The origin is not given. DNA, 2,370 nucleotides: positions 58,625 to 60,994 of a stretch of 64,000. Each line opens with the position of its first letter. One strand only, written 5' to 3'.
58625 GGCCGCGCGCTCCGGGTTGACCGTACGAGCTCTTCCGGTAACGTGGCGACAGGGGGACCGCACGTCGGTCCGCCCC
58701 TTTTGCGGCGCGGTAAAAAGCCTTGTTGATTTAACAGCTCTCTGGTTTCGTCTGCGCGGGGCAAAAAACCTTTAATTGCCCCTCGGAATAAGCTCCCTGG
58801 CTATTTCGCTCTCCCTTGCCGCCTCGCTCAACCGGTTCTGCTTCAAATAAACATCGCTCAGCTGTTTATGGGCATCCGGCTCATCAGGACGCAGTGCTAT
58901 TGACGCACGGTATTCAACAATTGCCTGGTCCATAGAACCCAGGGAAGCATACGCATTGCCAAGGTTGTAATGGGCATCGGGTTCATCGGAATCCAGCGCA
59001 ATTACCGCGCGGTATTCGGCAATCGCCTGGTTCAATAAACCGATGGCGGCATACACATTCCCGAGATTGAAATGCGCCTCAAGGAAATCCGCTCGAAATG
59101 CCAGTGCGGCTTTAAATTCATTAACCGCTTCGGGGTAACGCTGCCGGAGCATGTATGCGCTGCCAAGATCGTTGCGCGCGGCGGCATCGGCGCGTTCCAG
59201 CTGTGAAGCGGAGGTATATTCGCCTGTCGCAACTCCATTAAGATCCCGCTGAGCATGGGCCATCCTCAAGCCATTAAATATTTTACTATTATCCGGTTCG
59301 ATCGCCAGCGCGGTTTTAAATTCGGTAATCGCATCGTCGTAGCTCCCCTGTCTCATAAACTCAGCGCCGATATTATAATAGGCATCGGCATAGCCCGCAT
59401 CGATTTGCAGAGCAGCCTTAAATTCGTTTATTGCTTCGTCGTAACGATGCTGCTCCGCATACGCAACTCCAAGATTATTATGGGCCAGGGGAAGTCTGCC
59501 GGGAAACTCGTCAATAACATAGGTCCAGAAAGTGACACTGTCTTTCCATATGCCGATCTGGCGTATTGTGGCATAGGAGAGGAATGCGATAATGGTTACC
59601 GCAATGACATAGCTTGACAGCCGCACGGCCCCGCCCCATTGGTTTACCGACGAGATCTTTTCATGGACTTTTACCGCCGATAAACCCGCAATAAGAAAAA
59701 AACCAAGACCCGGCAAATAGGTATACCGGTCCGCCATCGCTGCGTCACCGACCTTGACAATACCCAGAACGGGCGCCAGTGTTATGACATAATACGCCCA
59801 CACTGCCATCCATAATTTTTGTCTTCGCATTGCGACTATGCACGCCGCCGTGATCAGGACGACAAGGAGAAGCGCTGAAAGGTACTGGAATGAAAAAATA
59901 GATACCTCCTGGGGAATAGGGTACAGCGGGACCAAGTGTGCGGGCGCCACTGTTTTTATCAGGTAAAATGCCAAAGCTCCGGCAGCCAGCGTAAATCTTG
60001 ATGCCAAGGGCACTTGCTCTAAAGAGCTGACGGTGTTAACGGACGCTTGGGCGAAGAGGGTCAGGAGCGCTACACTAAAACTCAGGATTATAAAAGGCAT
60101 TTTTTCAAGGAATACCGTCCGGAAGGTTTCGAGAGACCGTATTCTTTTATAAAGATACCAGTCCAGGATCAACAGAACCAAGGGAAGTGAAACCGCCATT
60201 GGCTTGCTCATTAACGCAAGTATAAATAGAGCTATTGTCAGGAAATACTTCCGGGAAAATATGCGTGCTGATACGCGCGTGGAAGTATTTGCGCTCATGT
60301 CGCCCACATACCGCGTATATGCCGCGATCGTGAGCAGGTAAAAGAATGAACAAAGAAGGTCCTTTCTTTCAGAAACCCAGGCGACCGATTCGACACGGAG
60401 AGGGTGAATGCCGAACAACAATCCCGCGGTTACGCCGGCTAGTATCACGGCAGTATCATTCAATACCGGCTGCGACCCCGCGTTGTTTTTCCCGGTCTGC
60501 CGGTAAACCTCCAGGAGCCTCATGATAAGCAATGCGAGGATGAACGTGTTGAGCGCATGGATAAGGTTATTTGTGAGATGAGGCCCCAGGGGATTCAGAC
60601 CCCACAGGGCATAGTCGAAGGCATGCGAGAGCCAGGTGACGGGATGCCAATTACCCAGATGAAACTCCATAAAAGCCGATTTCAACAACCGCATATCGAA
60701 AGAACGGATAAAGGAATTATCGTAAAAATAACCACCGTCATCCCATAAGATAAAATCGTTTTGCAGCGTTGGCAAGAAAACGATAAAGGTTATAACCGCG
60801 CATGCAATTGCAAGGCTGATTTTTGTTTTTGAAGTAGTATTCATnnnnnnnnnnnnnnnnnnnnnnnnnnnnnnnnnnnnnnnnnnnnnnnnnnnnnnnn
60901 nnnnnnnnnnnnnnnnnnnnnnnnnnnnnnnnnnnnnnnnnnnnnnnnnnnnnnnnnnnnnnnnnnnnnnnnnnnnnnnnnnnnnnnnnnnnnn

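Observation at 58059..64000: Glycosylation locus: Dpm1-like GT2 + two TMTC/DUF1736-like GT-C-TPR proteins + GT2 + further GT-C, adjacent to the cytochrome operon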

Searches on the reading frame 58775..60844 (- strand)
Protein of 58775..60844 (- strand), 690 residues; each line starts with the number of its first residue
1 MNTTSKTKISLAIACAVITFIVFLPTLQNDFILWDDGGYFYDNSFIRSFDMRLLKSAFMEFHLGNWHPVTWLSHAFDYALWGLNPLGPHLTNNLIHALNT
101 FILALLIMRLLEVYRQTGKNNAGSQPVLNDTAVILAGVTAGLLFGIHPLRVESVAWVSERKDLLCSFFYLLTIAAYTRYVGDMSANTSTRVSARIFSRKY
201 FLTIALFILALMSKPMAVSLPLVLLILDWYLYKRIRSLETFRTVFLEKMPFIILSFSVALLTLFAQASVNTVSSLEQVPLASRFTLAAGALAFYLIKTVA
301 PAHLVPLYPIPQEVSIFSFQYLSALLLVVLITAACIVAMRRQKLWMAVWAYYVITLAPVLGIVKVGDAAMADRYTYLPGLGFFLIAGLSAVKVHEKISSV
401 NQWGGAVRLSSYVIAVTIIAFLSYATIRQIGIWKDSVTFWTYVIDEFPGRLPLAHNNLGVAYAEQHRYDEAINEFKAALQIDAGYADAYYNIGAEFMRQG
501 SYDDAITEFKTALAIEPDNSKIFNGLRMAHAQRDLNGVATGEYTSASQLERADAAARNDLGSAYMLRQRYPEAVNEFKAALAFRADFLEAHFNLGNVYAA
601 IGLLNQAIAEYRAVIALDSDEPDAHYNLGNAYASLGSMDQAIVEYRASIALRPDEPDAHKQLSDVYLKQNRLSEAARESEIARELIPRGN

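Call 4: search_protein_families(library=pfam, proteins=[window:58775-60844:-], max_evalue=0.01)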
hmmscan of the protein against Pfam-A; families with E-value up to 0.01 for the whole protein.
window:58775-60844:- (690 aa): 20 families
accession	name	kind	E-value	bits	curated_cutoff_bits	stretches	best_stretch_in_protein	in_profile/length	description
PF13414.12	TPR_11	-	1.5e-43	146.7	26.8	5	596-636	2-42/42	TPR repeat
PF07719.23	TPR_2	-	4.4e-33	111.1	27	4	453-482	2-31/34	Tetratricopeptide repeat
PF00515.34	TPR_1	-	6.1e-32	108.6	27.8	4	486-519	1-34/34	Tetratricopeptide repeat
PF13181.12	TPR_8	-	1.5e-22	78.2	25.7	4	623-654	2-33/34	Tetratricopeptide repeat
PF14559.12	TPR_19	-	9.1e-21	74.4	25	4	463-521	2-60/68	Tetratricopeptide repeat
PF13432.12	TPR_16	-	5.5e-20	71.9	32.7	3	593-656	2-65/65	Tetratricopeptide repeat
PF13431.12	TPR_17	-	4.8e-19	67.4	24.4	1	611-642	2-33/34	Tetratricopeptide repeat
PF13424.12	TPR_12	-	7.5e-16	58.5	30.1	3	454-515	5-74/77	Tetratricopeptide repeat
PF13428.12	TPR_14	-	1.1e-15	56.9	23.5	1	622-663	1-42/44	Tetratricopeptide repeat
PF13176.12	TPR_7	-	1e-12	47.5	27.9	0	624-657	1-34/36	Tetratricopeptide repeat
PF13374.12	TPR_10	-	2e-08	34.4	27.5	0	554-584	2-32/42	Tetratricopeptide repeat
PF13371.12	TPR_9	-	4.3e-08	33.5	35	1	604-659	11-66/73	Tetratricopeptide repeat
PF13174.12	TPR_6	-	9.7e-07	29.5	26.3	0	623-653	1-31/33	Tetratricopeptide repeat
PF24575.1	TPR_Slam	-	1.1e-06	29.5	35.2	0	630-677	55-102/104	Surface lipoprotein assembly modifier, N-terminal TPR repeats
PF10516.15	SHNi-TPR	-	1.2e-05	25.1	21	0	464-481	13-30/38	SHNi-TPR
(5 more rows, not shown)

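Call 9: search_protein_families(library=ncbifam, proteins=[window:58775-60844:-], max_evalue=0.01)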
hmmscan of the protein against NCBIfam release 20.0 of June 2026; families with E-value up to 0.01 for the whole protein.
window:58775-60844:- (690 aa): 31 families (the best 25 are shown)
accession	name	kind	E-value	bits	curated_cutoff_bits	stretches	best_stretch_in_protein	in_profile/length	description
NF040959.1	MamA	equivalog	1.2e-29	103.3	200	2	550-684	67-201/204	magnetosome protein MamA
TIGR02917.1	PEP_TPR_lipo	equivalog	1.2e-23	83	312.2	1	452-677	465-690/899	XrtA/PEP-CTERM system TPR-repeat protein PrsT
NF033762.1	social_mot_Tgl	equivalog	9e-20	71.1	225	2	538-687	49-201/252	social motility TPR repeat lipoprotein Tgl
TIGR02521.1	type_IV_pilW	equivalog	2e-19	70.1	154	2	456-524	35-103/234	type IV pilus biogenesis/stability protein PilW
TIGR02552.1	LcrH_SycD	equivalog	5.5e-17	61.8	104.8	2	488-584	20-116/136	SycD/LcrH family type III secretion system chaperone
NF033758.1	gliding_GltE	equivalog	2.8e-15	56.2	225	2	546-655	214-323/411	adventurous gliding motility TPR repeat lipoprotein GltE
NF047507.1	TPR_BatC_Lepto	exception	1.4e-13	50.8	175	1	567-676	37-148/214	TPR repeat-containing protein BatC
TIGR02795.1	tol_pal_ybgF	equivalog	2e-12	47.7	90.1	2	462-523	12-76/119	tol-pal system protein YbgF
NF033920.0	C39_PA2778_fam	equivalog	1.4e-11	44.3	150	2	426-517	165-255/255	PA2778 family cysteine peptidase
NF008391.2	PRK11189.1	equivalog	8.6e-10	38.6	250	1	450-511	97-158/297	lipoprotein NlpI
NF008756.0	PRK11788.1-4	equivalog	1.8e-09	37.1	474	1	561-675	42-160/389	lipopolysaccharide assembly protein LapB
NF047558.1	TPR_END_plus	domain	2.6e-09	36.9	32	0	454-486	1-33/56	TPR end-of-group domain-containing protein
NF002725.1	PRK02603.1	equivalog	6.6e-09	36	143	2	606-682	53-132/173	photosystem I assembly protein Ycf3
NF008757.0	PRK11788.1-5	equivalog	1.8e-08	33.9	363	1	560-676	41-161/388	lipopolysaccharide assembly protein LapB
NF047371.1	FlcA_CTERM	equivalog_domain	1.9e-08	33.3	300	1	460-548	447-535/646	periplasmic flagellar collar protein FlcA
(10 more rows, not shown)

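Call 10: search_solved_structures(query=window:58775-60844:-, max_evalue=1)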
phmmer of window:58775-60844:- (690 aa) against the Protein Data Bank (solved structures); distinct sequences matched with E-value up to 1: 221 (the best 60 are shown).
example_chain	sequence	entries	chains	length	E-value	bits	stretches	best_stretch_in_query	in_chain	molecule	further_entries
9qhb_A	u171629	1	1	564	2.2e-71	244.6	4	455-657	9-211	Engineered tetratricopeptide repeat protein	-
8bu0_A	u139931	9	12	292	1.8e-42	149.1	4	454-525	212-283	Consensus tetratricopeptide repeat protein | Crystal structure of an 8-repeat consensus TPR superhelix with Zinc. | Monomer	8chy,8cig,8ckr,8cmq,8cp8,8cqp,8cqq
7ntf_A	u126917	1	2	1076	6.6e-41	143.9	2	438-675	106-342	Isoform 1 of UDP-N-acetylglucosamine--peptide N-acetylglucosaminyltransferase 110 kDa subu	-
9qhc_A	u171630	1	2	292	3.2e-36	128.4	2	454-669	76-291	Engineered tetratricopeptide repeat protein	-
7yeh_B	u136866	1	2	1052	5e-36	127.8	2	453-663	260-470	UDP-N-acetylglucosamine--peptide N-acetylglucosaminyltransferase 110 kDa subunit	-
7yea_A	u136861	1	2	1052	5.1e-36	127.8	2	453-663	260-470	UDP-N-acetylglucosamine--peptide N-acetylglucosaminyltransferase 110 kDa subunit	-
6eou_A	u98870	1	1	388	8.1e-35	123.8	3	436-676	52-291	UDP-N-acetylglucosamine--peptide N-acetylglucosaminyltransferase 110 kDa subunit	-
1w3b_A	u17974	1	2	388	1.4e-34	123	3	436-677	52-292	UDP-N-ACETYLGLUCOSAMINE--PEPTIDE N-ACETYLGLUCOSAMINYLTRANSFERASE 110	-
1na0_A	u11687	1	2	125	9.6e-24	87.2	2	448-521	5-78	designed protein CTPR3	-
8ch0_A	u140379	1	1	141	1.4e-21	80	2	455-521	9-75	Consensus tetratricopeptide repeat protein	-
2fo7_A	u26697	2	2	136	1.5e-21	80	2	456-521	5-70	SYNTHETIC CONSENSUS TPR PROTEIN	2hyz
7y4i_A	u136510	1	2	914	6.2e-20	74.6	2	453-628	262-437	Probable UDP-N-acetylglucosamine--peptide N-acetylglucosaminyltransferase SPINDLY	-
8dtf_A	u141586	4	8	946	6.2e-20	74.6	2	453-628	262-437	Probable UDP-N-acetylglucosamine--peptide N-acetylglucosaminyltransferase SPINDLY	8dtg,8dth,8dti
7obi_A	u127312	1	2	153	7.3e-19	71.1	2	454-527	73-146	CTPR-rv4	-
9gzg_A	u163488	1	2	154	1.2e-18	70.3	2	454-526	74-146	Engineered CTPR protein with glutamic acids for conductivity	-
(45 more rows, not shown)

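Call 25: find_related_loci(query=A1, collection=genome_contigs, flank=10000)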
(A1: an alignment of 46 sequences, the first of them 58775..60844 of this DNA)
Query A1 (690 aa) in genome_contigs; peptide patterns used: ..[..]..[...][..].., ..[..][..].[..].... (x = any residue, [..] = any of these).
599 stretches matched a pattern (row limit reached: there are more); 575 encode a relative of the query (tblastn E <= 1e-3); the best 80 are kept; 79 distinct loci.
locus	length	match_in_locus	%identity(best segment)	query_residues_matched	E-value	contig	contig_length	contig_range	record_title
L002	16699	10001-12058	46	1-687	0e+0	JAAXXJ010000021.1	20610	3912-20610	MAG: Nitrospirae bacterium isolate W9_Combined_metabat2_096 W9_Combined_metabat2_096_NODE_1382, whole genome shotgun seq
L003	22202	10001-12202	44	11-687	4e-179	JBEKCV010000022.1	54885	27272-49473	MAG: Thermodesulfovibrionales bacterium isolate SPRUCE 168 SPRUCE_168_22, whole genome shotgun sequence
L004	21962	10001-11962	43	2-687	2e-178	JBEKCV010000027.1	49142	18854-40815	MAG: Thermodesulfovibrionales bacterium isolate SPRUCE 168 SPRUCE_168_27, whole genome shotgun sequence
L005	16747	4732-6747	43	2-671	5e-170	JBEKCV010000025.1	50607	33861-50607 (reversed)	MAG: Thermodesulfovibrionales bacterium isolate SPRUCE 168 SPRUCE_168_25, whole genome shotgun sequence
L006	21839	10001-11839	44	8-685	3e-169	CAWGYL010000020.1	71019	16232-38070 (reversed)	MAG: Nitrospirota bacterium isolate MFD01716.bin.1.191 genome assembly, contig: contig_90190, whole genome shotgun seque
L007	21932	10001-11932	41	11-655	1e-167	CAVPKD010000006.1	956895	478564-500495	MAG: Nitrospirota bacterium isolate MFD10007.bin.2.19 genome assembly, contig: contig_3817, whole genome shotgun sequenc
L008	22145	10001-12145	40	1-687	4e-166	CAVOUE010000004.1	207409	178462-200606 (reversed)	MAG: Nitrospirota bacterium isolate MFD10007.bin.2.159 genome assembly, contig: contig_26576, whole genome shotgun seque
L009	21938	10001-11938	40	4-685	2e-162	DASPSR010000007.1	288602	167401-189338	MAG TPA_asm: Nitrospirota bacterium isolate SMAG_U12256 k141_1307615, whole genome shotgun sequence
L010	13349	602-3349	44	8-688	2e-162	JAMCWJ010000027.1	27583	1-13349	MAG: Nitrospirae bacterium isolate FK_Sedi_B_Bin.60 NODE_5442_length_27583_cov_3.43779, whole genome shotgun sequence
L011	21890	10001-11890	40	5-687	1e-159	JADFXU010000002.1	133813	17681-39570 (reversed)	MAG: Nitrospirae bacterium isolate nDJH15bin8 nDJH15_bin8_NODE_2_length_133813_cov_8.323579, whole genome shotgun sequen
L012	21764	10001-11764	42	8-687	4e-157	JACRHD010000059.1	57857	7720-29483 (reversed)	MAG: Nitrospirae bacterium isolate NC_groundwater_1768_Pr3_B-0.1um_50_19 SR-2_scaffold_141_3603224, whole genome shotgun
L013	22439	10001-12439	39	4-687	9e-156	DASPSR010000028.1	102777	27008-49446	MAG TPA_asm: Nitrospirota bacterium isolate SMAG_U12256 k141_922204, whole genome shotgun sequence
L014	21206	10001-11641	44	10-687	8e-152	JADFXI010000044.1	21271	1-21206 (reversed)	MAG: Nitrospirae bacterium isolate nDJH13bin21 nDJH13_bin21_NODE_44_length_21271_cov_4.181848, whole genome shotgun sequ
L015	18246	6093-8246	41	3-690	6e-177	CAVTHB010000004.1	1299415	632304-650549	MAG: uncultured Nitrospira sp. isolate MFD05942.bin.3.267 genome assembly, contig: contig_5689, whole genome shotgun seq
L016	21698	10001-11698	42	11-687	1e-149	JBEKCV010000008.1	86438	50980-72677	MAG: Thermodesulfovibrionales bacterium isolate SPRUCE 168 SPRUCE_168_8, whole genome shotgun sequence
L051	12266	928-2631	39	11-621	1e-116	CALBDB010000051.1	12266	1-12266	MAG: uncultured Xanthomonadales bacterium isolate N3_Bin_Bin_6_1 genome assembly, contig: c_000001870167, whole genome s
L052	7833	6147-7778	42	12-550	3e-116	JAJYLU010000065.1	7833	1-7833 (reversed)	MAG: Nitrospirae bacterium isolate DBS2-1.bin90 NODE_18540_length_7833_cov_1.141708, whole genome shotgun sequence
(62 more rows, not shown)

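Call 32: predict_structure(alignment_id=A1)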
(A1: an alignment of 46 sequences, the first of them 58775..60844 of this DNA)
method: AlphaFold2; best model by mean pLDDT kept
length: 690 residues; sequences in the alignment: 46
mean_pLDDT: 82.8   pTM: 0.81
mean pLDDT of the five models: 82.8, 80.8, 80.0, 79.5, 76.9
residues with pLDDT >= 90: 310; 70-90: 244; 50-70: 98; < 50: 38
segments of 3 or more residues with pLDDT < 50: 364-372, 520-522, 524-545
pLDDT, mean of each block of 10 residues (from residue 1): 84 96 84 60 71 80 66 82 72 92 94 84 66 94 88 65 88 92 71 81 93 76 89 90 93 87 69 58 79 84 71 77 86 83 78 68 49 57 88 86 79 90 91 89 89 92 95 97 93 96 97 76 45 37 53 89 98 97 94 98 98 96 98 98 98 96 97 94 75
secondary structure, 60 per line:
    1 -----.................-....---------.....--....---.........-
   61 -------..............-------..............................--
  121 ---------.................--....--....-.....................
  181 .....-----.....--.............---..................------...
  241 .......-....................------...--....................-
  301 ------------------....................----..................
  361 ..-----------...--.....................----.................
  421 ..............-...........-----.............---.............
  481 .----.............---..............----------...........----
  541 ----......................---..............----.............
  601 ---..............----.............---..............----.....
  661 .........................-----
elements in order (helices of 4 or more, strands of 3 or more residues): H6-22 H24-27 H37-41 H44-47 H51-59 H68-81 H89-118 H130-146 H149-152 H155-158 H160-185 H191-195 H198-210 H214-231 H238-247 H249-268 H280-299 H319-338 H343-362 H379-399 H404-434 H436-446 H452-464 H468-481 H486-498 H502-515 H526-536 H545-566 H570-583 H588-600 H604-617 H622-634 H638-651 H656-685

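Call 34: fold_search(model_id=the predicted structure, library=pdb)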
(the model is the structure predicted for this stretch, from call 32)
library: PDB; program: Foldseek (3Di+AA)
matches with E <= 10: 1425; with E <= 0.001: 315
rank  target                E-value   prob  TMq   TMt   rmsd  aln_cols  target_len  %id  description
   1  8chy                  1.3e-10  1.00  0.23  0.48  11.7       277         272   31  Crystal structure of an 8-repeat consensus TPR superhelix with Zinc. (released 2024-02-21)
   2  9qhc_B                2.5e-10  1.00  0.25  0.54   8.6       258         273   31  Crystal structure of 8-repeat CTPR protein with eliminated coordination sites (released 2025-10-22)
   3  9qhb                  3.8e-10  1.00  0.24  0.50  12.2       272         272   32  Crystal structure of 16-repeat CTPR protein with eliminated coordination sites (released 2025-10-22)
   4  9qhc_A                6.1e-10  1.00  0.26  0.54   8.3       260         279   32  Crystal structure of 8-repeat CTPR protein with eliminated coordination sites (released 2025-10-22)
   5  1w3b_B                1.5e-09  1.00  0.23  0.38  14.1       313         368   24  The superhelical TPR domain of O-linked GlcNAc transferase reveals structural similarities to importin alpha. (released 2004-09-09)
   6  1w3b_A                8.1e-09  1.00  0.24  0.38  14.0       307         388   26  The superhelical TPR domain of O-linked GlcNAc transferase reveals structural similarities to importin alpha. (released 2004-09-09)
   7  6eou                  2.5e-08  1.00  0.23  0.41  10.8       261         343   26  O-GlcNAc transferase TPR domain with the intellectual disability associated mutation L254F (released 2018-05-09)
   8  8dtg_B                3.9e-08  1.00  0.25  0.24  13.9       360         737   21  Cryo-EM structure of Arabidopsis SPY alternative conformation 1 (released 2023-03-08)
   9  8a3t_F                5.5e-08  1.00  0.28  0.38  23.6       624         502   14  S. cerevisiae APC/C-Cdh1 complex (released 2022-08-31)
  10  8dth_B                7.7e-08  1.00  0.18  0.18  11.5       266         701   26  Cryo-EM structure of Arabidopsis SPY alternative conformation 2 (released 2023-03-08)
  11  7ntf_A                1.2e-07  1.00  0.22  0.17  14.5       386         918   23  Cryo-EM structure of unliganded O-GlcNAc transferase (released 2021-11-17)
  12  7ntf_B                1.2e-07  1.00  0.22  0.19  14.7       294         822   23  Cryo-EM structure of unliganded O-GlcNAc transferase (released 2021-11-17)
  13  7y4i_A                1.4e-07  1.00  0.18  0.17  14.0       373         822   21  Crystal structure of SPINDLY in complex with GDP (released 2022-12-07)
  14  8dth_A                1.6e-07  1.00  0.25  0.24  12.3       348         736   22  Cryo-EM structure of Arabidopsis SPY alternative conformation 2 (released 2023-03-08)
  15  7yea_A                1.6e-07  1.00  0.22  0.16  20.1       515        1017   19  Human O-GlcNAc transferase Dimer (released 2023-07-12)
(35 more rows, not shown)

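Call 85: search_protein_families(library=pfam, proteins=[L051:25-672:+, L051:2710-3699:-, L051:3734-5389:-, L051:5389-6915:-, L051:7124-8962:-, L051:8975-9979:-], max_evalue=0.01)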
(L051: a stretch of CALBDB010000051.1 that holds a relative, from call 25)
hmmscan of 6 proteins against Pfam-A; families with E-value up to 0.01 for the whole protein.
L051:25-672:+ (216 aa): 4 families
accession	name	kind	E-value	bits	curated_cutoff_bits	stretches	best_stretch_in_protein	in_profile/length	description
PF09699.15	Paired_CXXCH_1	-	2e-10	40.6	20.6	1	184-214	8-36/41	Doubled CXXCH motif (Paired_CXXCH_1)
PF14522.11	Cytochrome_C7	-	2.1e-09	37.5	24.8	2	21-126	4-67/67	Cytochrome c7 and related cytochrome c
PF14537.11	Cytochrom_c3_2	-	2.6e-05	25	25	1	177-214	52-78/79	Cytochrome c3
PF22113.1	Mtrc-MtrF_II-IV_dom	-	6.6e-05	22.9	30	1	24-127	75-165/176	Outer membrane cytochrome MtrC/MtrF-like, domains II/IV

L051:2710-3699:- (330 aa): 1 family
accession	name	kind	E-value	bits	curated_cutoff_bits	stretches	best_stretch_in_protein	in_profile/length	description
PF03706.18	LPG_synthase_TM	-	1.4e-49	169.7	33.4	1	10-309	2-302/302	Lysylphosphatidylglycerol synthase TM region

L051:3734-5389:- (552 aa): 2 families
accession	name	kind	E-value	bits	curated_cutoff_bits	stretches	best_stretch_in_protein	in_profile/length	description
PF13231.12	PMT_2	-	4e-21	76.3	26.1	1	77-224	1-154/160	Dolichyl-phosphate-mannose-protein mannosyltransferase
PF02366.24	PMT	-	1.1e-05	25.5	22.7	1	91-205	75-198/245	Dolichyl-phosphate-mannose-protein mannosyltransferase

L051:5389-6915:- (509 aa): 1 family
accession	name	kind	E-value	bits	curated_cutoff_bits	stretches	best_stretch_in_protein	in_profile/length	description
PF09913.15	DUF2142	-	2.1e-44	152.4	30.1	1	36-409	1-395/395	Predicted membrane protein (DUF2142)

L051:7124-8962:- (613 aa): 7 families
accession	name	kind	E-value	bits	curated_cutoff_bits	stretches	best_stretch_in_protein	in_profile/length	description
PF13472.12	Lipase_GDSL_2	-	1.6e-14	55.2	32.9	1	103-387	2-176/178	GDSL-like Lipase/Acylhydrolase family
PF00657.28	Lipase_GDSL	-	4.1e-07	30.8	23.6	1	100-392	1-206/208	GDSL-like Lipase/Acylhydrolase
PF07719.23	TPR_2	-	1.2e-05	25.5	27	0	307-330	8-31/34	Tetratricopeptide repeat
PF14559.12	TPR_19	-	6.9e-05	23.5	25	1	561-612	5-56/68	Tetratricopeptide repeat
PF13181.12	TPR_8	-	0.0017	18.8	25.7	0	481-511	2-32/34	Tetratricopeptide repeat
PF13428.12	TPR_14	-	0.0036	18.3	23.5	0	551-589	5-43/44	Tetratricopeptide repeat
PF23914.1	TPR_CcmH_CycH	-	0.0048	17.2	42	0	552-601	53-104/158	Cytochrome c-type biogenesis protein H TPR domain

L051:8975-9979:- (335 aa): 1 family
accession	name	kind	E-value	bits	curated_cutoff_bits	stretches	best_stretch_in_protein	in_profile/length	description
PF01757.29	Acyl_transf_3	-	1.4e-18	67.5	31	1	6-315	1-319/326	Acyltransferase domain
